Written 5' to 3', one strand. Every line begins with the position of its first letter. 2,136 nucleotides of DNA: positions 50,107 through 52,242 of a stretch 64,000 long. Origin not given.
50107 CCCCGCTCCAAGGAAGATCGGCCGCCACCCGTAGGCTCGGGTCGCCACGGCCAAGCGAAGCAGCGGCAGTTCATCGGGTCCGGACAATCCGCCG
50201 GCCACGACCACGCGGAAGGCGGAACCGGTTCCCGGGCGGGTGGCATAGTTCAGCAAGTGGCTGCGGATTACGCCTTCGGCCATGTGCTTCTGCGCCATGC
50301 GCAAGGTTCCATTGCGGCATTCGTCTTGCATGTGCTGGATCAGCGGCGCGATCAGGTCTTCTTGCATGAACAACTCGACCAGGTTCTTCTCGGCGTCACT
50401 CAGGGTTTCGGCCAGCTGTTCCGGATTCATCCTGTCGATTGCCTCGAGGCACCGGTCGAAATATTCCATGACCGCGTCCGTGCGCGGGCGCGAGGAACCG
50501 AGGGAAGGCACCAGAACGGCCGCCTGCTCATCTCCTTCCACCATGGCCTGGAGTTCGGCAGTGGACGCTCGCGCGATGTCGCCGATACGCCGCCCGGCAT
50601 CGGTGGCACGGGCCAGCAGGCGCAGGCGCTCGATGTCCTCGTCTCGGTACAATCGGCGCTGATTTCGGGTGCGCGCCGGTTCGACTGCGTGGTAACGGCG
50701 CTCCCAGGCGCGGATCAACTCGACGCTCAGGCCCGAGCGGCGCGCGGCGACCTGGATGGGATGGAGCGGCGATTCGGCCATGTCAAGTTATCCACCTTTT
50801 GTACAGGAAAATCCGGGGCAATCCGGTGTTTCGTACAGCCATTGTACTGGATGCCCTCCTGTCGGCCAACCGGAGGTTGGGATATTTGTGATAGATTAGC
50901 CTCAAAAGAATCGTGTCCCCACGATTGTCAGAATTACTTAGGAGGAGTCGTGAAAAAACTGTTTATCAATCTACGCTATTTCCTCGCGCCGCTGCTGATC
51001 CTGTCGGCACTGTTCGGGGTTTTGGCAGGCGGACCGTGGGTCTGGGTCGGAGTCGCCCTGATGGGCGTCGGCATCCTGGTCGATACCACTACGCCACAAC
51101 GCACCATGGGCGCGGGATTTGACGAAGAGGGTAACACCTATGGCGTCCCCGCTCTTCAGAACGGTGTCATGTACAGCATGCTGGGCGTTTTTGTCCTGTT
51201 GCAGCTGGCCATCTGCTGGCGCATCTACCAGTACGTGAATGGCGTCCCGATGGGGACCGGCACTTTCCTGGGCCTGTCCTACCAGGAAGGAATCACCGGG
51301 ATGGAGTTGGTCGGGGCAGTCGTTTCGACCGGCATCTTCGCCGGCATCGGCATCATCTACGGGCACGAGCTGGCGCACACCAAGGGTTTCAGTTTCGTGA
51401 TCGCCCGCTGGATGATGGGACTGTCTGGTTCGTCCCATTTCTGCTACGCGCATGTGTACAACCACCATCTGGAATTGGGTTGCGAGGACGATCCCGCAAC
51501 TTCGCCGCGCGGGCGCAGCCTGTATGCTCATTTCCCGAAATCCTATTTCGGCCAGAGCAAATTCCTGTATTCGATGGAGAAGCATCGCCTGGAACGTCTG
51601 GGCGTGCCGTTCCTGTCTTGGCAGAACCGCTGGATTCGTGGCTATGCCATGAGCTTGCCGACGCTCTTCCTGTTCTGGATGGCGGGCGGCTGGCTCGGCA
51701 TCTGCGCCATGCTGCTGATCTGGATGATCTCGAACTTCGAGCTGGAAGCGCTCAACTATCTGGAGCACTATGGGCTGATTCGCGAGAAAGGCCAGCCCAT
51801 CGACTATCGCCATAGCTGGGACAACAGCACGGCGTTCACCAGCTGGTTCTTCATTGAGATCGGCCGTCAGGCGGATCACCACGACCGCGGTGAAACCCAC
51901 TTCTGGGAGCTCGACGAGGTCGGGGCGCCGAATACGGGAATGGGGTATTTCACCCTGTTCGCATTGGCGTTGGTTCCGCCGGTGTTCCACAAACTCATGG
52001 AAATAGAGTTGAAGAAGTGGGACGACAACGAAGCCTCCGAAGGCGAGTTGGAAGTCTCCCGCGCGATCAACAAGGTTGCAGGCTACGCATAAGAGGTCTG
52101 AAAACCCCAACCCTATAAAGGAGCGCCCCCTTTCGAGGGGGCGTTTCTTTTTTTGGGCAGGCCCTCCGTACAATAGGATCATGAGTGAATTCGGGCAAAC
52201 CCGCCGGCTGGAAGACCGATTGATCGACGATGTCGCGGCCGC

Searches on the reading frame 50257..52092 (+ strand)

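Call 56: search_protein_families(library=pfam, proteins=[window:50257-52092:+], max_evalue=0.05)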
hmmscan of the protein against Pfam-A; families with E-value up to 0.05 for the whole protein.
window:50257-52092:+ (611 aa): 1 family
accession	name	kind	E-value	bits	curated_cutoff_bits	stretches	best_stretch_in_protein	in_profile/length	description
PF00487.30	FA_desaturase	-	3.5e-28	99.5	29.7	1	354-555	9-234/253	Fatty acid desaturase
